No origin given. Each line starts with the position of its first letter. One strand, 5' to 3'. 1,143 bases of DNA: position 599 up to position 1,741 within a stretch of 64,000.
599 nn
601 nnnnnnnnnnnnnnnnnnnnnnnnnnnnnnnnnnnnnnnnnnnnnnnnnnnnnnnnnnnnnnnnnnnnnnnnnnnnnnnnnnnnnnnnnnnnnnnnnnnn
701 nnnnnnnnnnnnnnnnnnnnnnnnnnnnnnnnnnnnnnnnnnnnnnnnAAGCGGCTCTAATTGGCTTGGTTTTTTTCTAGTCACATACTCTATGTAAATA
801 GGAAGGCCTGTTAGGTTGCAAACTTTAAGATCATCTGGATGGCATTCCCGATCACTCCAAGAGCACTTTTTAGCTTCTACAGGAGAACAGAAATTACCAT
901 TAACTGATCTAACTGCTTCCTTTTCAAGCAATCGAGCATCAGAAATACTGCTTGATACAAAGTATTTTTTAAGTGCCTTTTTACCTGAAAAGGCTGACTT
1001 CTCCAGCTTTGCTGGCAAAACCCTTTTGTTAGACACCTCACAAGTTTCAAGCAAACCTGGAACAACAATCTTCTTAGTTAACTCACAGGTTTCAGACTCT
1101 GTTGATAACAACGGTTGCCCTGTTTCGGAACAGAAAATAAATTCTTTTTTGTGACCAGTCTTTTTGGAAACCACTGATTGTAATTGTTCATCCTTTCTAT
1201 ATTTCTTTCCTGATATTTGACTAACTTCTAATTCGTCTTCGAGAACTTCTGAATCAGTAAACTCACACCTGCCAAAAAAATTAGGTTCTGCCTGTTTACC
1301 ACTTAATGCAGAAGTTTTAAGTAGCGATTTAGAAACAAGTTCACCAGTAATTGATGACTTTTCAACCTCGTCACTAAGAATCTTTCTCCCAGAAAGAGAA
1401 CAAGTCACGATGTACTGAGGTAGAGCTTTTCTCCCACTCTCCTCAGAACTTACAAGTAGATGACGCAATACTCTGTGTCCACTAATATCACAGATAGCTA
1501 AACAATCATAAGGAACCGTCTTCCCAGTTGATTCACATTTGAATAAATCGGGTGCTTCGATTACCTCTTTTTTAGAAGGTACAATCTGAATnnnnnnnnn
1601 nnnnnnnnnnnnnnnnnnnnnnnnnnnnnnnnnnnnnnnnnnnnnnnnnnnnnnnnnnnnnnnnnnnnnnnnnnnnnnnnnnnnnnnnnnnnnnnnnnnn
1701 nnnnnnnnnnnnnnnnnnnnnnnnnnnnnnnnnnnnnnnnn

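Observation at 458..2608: About 700-aa unassigned C-terminal extension of the SNF2 helicase built from degenerate Cys-x-x-[ST]-G-x-x-[IV]-L repeats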

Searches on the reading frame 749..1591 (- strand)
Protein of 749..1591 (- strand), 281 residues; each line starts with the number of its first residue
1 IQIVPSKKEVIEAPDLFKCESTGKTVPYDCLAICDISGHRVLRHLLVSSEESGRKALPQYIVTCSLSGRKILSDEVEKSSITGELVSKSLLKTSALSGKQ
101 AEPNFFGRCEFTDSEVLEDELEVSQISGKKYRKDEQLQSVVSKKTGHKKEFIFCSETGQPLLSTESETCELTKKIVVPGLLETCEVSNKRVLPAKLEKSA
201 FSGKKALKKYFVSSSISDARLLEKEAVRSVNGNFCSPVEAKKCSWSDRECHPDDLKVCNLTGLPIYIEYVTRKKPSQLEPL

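Call 39: predict_structure(alignment_id=A4)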
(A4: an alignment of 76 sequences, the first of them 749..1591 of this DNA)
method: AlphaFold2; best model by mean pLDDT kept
length: 281 residues; sequences in the alignment: 76
mean_pLDDT: 94.3   pTM: 0.67
mean pLDDT of the five models: 94.3, 93.5, 93.0, 93.0, 92.7
residues with pLDDT >= 90: 245; 70-90: 35; 50-70: 1; < 50: 0
segments of 3 or more residues with pLDDT < 50: none
pLDDT, mean of each block of 10 residues (from residue 1): 84 90 92 96 96 96 96 97 96 96 97 96 98 97 97 96 95 95 96 96 96 96 95 95 92 92 90 83 63
secondary structure, 60 per line:
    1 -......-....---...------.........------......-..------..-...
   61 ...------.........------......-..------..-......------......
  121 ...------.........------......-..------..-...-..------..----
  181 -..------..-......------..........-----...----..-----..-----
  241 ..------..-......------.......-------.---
elements in order: E2-4 E9-12 E16-18 E25-27 E31-33 E40-42 E61-63 E70-72 E76-78 E85-87 E106-108 E115-117 E121-123 E130-132 E136-138 E145-147 E196-198 E205-207 E211-214 E220-222 E255-257 E264-266

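Call 42: fold_search(model_id=the predicted structure, library=pdb)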
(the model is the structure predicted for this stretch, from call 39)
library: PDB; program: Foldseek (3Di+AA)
matches with E <= 10: 306; with E <= 0.001: 0
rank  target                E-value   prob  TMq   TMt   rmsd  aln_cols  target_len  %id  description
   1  8em7_A                3.3e-02  0.09  0.10  0.02  39.2       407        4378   12  Cryo-EM structure of LRP2 at pH 5.2 (released 2023-02-08)
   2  8jxc_A                3.9e-02  0.10  0.10  0.03  33.1       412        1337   11  rat megalin wingB (released 2024-06-19)
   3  9qaw_A                5.4e-02  0.07  0.09  0.02  36.8       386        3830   11  CryoEM structure of the human LRP2 receptor ectodomain in complex with LRPAP1 (released 2026-03-11)
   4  8jxg_A                6.3e-02  0.12  0.13  0.06  39.0       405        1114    9  rat megalin RAP complex bodyB (released 2024-06-19)
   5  2xjy_A                8.2e-02  0.84  0.20  0.34   9.2       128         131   12  Crystal structure of the LMO2:LDB1-LID complex, P21 crystal form (released 2010-07-21)
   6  8jxh_B                1.0e-01  0.10  0.11  0.04  27.5       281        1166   13  rat megalin RAP complex wingA (released 2024-06-19)
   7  8jxi_A                1.1e-01  0.10  0.12  0.04  29.1       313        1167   13  rat megalin RAP complex wingB (released 2024-06-19)
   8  8jx9_B                1.1e-01  0.08  0.12  0.05  37.2       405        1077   11  rat megalin bodyA (released 2024-06-19)
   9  2xjz_B                1.6e-01  0.41  0.15  0.25  10.9       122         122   16  Crystal structure of the LMO2:LDB1-LID complex, C2 crystal form (released 2010-07-21)
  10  8em4_A                2.0e-01  0.08  0.11  0.02  41.3       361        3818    8  Cryo-EM structure of LRP2 at pH 7.5 (released 2023-02-08)
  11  1b8t_MODEL_1_A        2.1e-01  0.15  0.11  0.15  62.4       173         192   16  SOLUTION STRUCTURE OF THE CHICKEN CRP1 (released 1999-05-06)
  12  2xjz_D                2.6e-01  0.57  0.19  0.32   9.4       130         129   12  Crystal structure of the LMO2:LDB1-LID complex, C2 crystal form (released 2010-07-21)
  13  8jxb_B                2.7e-01  0.06  0.12  0.05  31.3       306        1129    9  Cryo-EM structure of rat megalin wingAc (released 2024-06-19)
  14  2dkt_MODEL_1_A        3.0e-01  0.13  0.09  0.15  13.2       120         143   12  Solution structure of the CHY zinc finger domain of the RING finger and CHY zinc finger domain-containing prot (released 2006-10-14)
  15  7d2t_B                3.4e-01  0.57  0.19  0.33   8.9       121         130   13  Crystal structure of Rsu1/PINCH1_LIM45C complex (released 2021-02-24)
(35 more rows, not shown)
